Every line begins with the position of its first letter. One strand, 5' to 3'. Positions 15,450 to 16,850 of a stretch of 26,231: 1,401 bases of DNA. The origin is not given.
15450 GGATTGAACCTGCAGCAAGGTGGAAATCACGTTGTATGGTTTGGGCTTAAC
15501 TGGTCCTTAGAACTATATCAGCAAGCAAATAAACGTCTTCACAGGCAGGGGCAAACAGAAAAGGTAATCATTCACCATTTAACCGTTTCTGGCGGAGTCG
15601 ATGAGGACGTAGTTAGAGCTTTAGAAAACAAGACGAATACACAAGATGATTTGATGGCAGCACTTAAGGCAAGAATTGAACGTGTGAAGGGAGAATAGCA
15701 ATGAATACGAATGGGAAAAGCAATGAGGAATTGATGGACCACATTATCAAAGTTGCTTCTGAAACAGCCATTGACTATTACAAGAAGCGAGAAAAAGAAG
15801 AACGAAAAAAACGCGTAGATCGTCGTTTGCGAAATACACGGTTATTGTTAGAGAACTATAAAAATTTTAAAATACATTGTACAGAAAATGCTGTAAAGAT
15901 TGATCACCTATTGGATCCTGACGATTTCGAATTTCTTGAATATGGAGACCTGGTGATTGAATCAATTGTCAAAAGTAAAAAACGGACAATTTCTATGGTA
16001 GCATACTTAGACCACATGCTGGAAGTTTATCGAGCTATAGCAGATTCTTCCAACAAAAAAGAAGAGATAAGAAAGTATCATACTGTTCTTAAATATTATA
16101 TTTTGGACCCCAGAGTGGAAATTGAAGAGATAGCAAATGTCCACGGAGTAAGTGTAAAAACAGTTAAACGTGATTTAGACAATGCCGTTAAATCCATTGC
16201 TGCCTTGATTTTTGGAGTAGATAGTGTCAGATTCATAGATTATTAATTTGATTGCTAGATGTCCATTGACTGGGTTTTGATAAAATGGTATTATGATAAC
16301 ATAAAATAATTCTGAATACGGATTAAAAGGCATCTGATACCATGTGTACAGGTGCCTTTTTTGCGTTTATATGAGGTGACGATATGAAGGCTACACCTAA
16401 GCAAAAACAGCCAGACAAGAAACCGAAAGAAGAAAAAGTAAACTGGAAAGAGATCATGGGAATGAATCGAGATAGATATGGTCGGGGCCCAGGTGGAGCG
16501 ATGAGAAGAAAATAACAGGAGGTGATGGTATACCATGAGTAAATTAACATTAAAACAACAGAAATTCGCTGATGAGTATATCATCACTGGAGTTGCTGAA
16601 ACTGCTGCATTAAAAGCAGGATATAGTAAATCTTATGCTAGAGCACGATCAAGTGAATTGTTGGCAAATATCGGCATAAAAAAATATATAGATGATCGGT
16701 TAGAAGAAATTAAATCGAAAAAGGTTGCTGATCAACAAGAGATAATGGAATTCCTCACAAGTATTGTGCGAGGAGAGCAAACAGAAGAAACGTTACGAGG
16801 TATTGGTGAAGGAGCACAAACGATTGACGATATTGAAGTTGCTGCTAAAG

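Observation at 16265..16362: Consensus promoter followed about 30 nt later by a strong terminator, directly between the late regulator and the late operon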

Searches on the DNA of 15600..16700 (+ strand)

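Call 10: search_dna_similar(query=window:15600-16700:+, collection=phages, mode=distant, max_rows=30)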
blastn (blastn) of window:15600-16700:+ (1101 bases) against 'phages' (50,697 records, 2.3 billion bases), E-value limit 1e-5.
Records with a match: 46; places in all: 46; records where one place covers at least 80% of the query: 0.
Best place of each record, by identity: 80-90% 5; 60-80% 41.
By first word of the organism name: Streptococcus 39; Staphylococcus 4; Lactococcus 2; Brochothrix 1.
By host as written in the record: Staphylococcus hominis 2; Streptococcus parauberis KCTC_11537 2; Streptococcus parauberis SP-llh 2; - 2; Streptococcus pneumoniae isolate 9908+13028 2; Streptococcus pneumoniae isolate K13-810 2; Lactococcus garvieae Lg2 2; Streptococcus uberis C9359 1; and 31 more.
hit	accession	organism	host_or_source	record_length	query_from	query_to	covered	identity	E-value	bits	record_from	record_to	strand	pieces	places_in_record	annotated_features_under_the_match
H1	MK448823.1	Streptococcus phage Javan633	Streptococcus uberis C9359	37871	918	1099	17%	74.2%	6e-23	114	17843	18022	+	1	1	terminase small subunit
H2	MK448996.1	Streptococcus phage Javan628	Streptococcus uberis C5388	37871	918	1099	17%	74.2%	6e-23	114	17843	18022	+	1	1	terminase small subunit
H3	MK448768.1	Streptococcus phage Javan47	Streptococcus agalactiae GB00640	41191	918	1096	16%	75.4%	4e-25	123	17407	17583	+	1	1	terminase small subunit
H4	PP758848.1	Streptococcus phage phiGBSVK-C_GBSInt4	Streptococcus agalactiae JN_AR_GBS18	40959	918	1096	16%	75.4%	4e-25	123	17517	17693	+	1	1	terminase small subunit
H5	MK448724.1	Streptococcus phage Javan273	Streptococcus iniae Si1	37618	918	1100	17%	72.7%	4e-19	103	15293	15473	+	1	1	terminase small subunit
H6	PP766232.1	Streptococcus phage phiGBSVK-E1_GBSInt11.1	Streptococcus agalactiae JN_AR_GBS376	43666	918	1099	17%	73.1%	3e-20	106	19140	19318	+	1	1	terminase small subunit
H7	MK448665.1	Streptococcus phage Javan1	Streptococcus acidominimus ATCC_51725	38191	919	1099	16%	70.1%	5e-12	79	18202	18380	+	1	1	terminase small subunit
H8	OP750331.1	Brochothrix phage BtpYZU01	Brochothrix thermosphacta Bt-YZU01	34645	918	1092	16%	70.3%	1e-12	81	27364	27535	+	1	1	terminase small subunit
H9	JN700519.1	Staphylococcus phage StB27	Staphylococcus hominis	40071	920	1093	16%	68.5%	4e-6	60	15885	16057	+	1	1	TerS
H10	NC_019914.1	Staphylococcus phage StB27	Staphylococcus hominis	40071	920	1093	16%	68.5%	4e-6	60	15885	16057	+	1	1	terminase small subunit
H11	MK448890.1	Streptococcus phage Javan264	Streptococcus infantarius ...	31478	919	1070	14%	71.0%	3e-7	64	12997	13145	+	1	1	none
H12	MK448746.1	Streptococcus phage Javan383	Streptococcus parauberis KCTC_11537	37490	953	1093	13%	72.5%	2e-10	74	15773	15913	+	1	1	terminase small subunit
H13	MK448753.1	Streptococcus phage Javan407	Streptococcus parauberis SP-llh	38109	953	1093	13%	71.8%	2e-9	70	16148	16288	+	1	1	none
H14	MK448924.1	Streptococcus phage Javan384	Streptococcus parauberis KCTC_11537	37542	953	1093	13%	71.1%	1e-7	65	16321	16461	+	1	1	terminase small subunit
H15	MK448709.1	Streptococcus phage Javan231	Streptococcus gallolyticus NTS_31307655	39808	918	1031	10%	75.2%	6e-11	76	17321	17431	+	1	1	none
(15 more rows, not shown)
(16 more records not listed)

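Call 64: search_rna_families(source=window, start=16200, end=16450, threshold=evalue, max_evalue=10)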
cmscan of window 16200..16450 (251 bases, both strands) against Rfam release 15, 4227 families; matches with E-value up to 10: 9.
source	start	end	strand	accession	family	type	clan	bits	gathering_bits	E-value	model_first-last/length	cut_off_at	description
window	16285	16362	+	RF02057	STnc40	Gene; sRNA;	-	31.6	45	0.00058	1-70/70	no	Salmonella enterica sRNA STnc40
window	16278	16363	+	RF02449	ncr1015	Gene; sRNA;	-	25.2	60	0.12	1-121/121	no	Bacillus sRNA ncr1015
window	16223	16342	+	RF02194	HPnc0260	Gene; antisense;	-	21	59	8.3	1-156/156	no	Bacterial antisense RNA HPnc0260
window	16295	16358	+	RF02844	RefA9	Gene; antisense;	-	16.5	49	3.6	1-64/64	no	Enterococcus sRNA A9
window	16232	16318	+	RF02403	Afu_328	Gene; snRNA; snoRNA; CD-box;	-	16.3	70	3.6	1-73/73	no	A. fumigatus snoRNA Afu_328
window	16293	16329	+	RF01376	CRISPR-DR63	Gene; CRISPR;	CL00015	15.5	37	7.3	1-37/37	no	CRISPR RNA direct repeat element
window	16333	16356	-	RF01990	SECIS_4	Cis-reg;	-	15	38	1.2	1-38/38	no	Selenocysteine insertion sequence 4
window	16309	16365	+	RF02386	sau-19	Gene; sRNA;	-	14.6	80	7.3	1-75/75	no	Staphylococcus sRNA sau-19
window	16200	16213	+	RF02162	XIST_A_REPEAT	Gene; sRNA;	-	14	33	1.2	24-37/37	5'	XIST RNA A repeat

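Call 65: search_rna_families(source=window, start=16200, end=16450, threshold=evalue, max_evalue=0.5, show_alignments=2)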
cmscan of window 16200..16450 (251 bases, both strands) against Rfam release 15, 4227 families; matches with E-value up to 0.5: 2.
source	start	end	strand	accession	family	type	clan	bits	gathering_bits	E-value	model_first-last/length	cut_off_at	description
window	16285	16362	+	RF02057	STnc40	Gene; sRNA;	-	31.6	45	0.00058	1-70/70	no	Salmonella enterica sRNA STnc40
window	16278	16363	+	RF02449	ncr1015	Gene; sRNA;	-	25.2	60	0.12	1-121/121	no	Bacillus sRNA ncr1015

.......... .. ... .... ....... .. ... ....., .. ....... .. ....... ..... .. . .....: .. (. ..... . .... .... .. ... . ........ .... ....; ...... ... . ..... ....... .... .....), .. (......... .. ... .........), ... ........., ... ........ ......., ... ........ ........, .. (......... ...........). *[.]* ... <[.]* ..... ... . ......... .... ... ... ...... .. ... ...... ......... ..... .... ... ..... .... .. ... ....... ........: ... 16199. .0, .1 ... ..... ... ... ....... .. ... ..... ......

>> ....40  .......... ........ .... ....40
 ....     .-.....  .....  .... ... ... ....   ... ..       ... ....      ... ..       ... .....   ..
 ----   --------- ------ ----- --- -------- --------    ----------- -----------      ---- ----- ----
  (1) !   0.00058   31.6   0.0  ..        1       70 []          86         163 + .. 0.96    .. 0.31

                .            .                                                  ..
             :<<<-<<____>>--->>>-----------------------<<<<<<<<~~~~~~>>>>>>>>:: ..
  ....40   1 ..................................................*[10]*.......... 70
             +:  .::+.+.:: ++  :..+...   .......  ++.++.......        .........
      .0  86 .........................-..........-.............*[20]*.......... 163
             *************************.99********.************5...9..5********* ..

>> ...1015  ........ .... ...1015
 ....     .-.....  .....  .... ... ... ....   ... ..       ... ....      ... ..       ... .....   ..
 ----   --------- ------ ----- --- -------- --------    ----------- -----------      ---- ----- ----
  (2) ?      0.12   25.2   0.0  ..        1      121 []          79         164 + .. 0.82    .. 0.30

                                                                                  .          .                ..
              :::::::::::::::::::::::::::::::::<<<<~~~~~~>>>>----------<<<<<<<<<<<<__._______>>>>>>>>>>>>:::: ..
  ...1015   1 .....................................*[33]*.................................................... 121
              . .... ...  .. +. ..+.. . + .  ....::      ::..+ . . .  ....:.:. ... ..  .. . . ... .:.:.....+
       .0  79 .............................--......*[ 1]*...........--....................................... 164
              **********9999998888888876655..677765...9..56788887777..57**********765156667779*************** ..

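Call 66: search_rna_families(sources=[L004, L005, L006, L007, L008, L009, L010, L011, L012, L013, L014, L016, L017, L018, L019, L020, L022, L023, L205, L003], threshold=gathering)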
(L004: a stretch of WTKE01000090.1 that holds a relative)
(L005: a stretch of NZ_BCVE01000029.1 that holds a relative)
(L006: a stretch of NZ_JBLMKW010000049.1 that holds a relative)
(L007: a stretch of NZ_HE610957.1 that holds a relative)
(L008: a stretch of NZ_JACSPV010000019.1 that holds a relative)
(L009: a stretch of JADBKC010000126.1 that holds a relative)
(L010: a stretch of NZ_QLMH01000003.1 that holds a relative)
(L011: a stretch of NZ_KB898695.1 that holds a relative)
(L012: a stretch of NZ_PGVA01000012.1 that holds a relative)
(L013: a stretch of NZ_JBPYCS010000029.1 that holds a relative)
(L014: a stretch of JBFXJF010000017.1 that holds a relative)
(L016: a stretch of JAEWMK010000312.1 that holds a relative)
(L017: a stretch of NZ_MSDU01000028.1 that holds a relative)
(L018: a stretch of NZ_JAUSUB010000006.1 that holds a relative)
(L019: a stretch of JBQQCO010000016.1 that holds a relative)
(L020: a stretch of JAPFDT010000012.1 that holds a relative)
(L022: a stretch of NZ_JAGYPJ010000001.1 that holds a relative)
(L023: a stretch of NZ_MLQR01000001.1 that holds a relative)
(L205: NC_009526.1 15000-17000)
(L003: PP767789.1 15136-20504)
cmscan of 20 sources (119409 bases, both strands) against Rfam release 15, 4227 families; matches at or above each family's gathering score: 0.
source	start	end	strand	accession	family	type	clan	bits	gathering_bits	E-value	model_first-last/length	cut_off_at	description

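Call 70: get_annotated_region(hit=H1, flank=1200)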
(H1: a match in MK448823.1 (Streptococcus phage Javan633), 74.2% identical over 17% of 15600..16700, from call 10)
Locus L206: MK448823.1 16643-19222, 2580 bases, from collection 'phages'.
description: Streptococcus phage Javan633, complete genome.
organism: Streptococcus phage Javan633 (NCBI taxid 2548290)
taxonomy: Viruses; Duplodnaviria; Heunggongvirae; Uroviricota; Caudoviricetes
host: Streptococcus uberis C9359; source: -; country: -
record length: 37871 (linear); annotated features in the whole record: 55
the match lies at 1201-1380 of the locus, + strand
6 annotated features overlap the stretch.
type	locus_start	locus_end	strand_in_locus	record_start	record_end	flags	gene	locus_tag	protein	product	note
CDS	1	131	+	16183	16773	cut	-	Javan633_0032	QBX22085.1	hypothetical protein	-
CDS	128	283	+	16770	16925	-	-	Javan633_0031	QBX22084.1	hypothetical protein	-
CDS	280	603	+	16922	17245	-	-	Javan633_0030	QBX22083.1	repressor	-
CDS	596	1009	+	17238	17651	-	-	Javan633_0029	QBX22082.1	transcriptional activator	-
CDS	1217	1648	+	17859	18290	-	-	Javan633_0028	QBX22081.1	terminase small subunit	-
CDS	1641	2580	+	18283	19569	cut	-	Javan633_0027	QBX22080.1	terminase large subunit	-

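Call 71: get_annotated_region(hit=H3, flank=1200)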
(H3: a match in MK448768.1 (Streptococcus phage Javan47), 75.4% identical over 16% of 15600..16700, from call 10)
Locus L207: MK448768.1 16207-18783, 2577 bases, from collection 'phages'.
description: Streptococcus phage Javan47, complete genome.
organism: Streptococcus phage Javan47 (NCBI taxid 2548188)
taxonomy: Viruses; Duplodnaviria; Heunggongvirae; Uroviricota; Caudoviricetes
host: Streptococcus agalactiae GB00640; source: -; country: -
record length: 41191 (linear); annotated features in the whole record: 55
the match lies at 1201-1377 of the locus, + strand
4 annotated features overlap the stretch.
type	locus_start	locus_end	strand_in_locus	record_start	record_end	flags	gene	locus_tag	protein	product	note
CDS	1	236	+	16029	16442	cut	-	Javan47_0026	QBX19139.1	transcriptional activator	-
CDS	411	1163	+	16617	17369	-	-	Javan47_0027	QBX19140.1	hypothetical protein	-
CDS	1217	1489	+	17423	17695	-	-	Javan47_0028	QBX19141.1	terminase small subunit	-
CDS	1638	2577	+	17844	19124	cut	-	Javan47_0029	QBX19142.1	terminase large subunit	-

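Call 72: get_annotated_region(hit=H8, flank=1200)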
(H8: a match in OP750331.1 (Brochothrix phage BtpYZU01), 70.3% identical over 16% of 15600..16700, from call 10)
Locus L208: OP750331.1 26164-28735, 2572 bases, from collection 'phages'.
description: Brochothrix phage BtpYZU01, complete genome.
organism: Brochothrix phage BtpYZU01 (NCBI taxid 2996110)
taxonomy: Viruses; Duplodnaviria; Heunggongvirae; Uroviricota; Caudoviricetes
host: Brochothrix thermosphacta Bt-YZU01; source: sewage from retail pork stalls; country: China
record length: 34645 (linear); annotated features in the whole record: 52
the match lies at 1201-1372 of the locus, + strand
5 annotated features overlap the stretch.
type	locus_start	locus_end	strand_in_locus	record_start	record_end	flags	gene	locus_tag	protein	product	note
CDS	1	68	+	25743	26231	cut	-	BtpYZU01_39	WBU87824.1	transcription regulator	ORF39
CDS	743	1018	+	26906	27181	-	-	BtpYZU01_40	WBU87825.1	hypothetical protein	ORF40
CDS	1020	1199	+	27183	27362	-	-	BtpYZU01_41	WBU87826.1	hypothetical protein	ORF41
CDS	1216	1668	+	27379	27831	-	-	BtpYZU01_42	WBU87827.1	terminase small subunit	ORF42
CDS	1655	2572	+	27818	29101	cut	-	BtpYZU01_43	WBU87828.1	terminase large subunit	ORF43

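Call 73: get_annotated_region(hit=H9, flank=1200)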
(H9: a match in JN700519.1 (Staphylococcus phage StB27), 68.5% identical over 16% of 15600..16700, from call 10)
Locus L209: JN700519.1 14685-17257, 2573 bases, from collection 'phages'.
description: Staphylococcus phage StB27, complete genome.
organism: Staphylococcus phage StB27 (NCBI taxid 1147044)
taxonomy: Viruses; Duplodnaviria; Heunggongvirae; Uroviricota; Caudoviricetes; Azeredovirinae
host: Staphylococcus hominis; source: -; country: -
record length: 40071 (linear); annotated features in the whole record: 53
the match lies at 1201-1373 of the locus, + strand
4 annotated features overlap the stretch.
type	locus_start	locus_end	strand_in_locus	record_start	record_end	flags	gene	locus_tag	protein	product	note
CDS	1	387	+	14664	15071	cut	-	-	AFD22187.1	hypothetical protein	orf 27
CDS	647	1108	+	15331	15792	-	-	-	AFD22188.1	hypothetical protein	orf 28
CDS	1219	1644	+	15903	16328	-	-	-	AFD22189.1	TerS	orf 29; PF03592:Terminase2, terminase small subunit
CDS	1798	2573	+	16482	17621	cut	-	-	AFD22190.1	TerL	orf 30; PF04466 : Terminase3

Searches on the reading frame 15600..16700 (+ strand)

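Call 77: search_protein_families(library=pfam, proteins=[L206:596-1006:+, L209:647-1105:+], max_evalue=0.01)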
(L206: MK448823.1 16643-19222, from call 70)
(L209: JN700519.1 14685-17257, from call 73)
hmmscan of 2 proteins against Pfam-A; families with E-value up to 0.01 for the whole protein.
L206:596-1006:+ (137 aa): 0 families

L209:647-1105:+ (153 aa): 0 families

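Call 98: search_protein_families(library=ncbifam, proteins=[L206:596-1006:+, L209:647-1105:+], max_evalue=0.001)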
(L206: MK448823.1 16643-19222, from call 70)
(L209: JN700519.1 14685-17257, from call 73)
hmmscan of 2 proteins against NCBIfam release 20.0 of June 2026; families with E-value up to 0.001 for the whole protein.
L206:596-1006:+ (137 aa): 2 families
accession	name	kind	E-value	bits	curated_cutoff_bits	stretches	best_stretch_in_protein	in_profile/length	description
TIGR01636.1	phage_rinA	subfamily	4.5e-11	43.1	31.9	1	5-135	2-133/134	phage transcriptional regulator, RinA family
TIGR02937.1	sigma70-ECF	superfamily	0.00038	20.1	42.9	1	53-126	86-157/165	sigma-70 family RNA polymerase sigma factor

L209:647-1105:+ (153 aa): 0 families
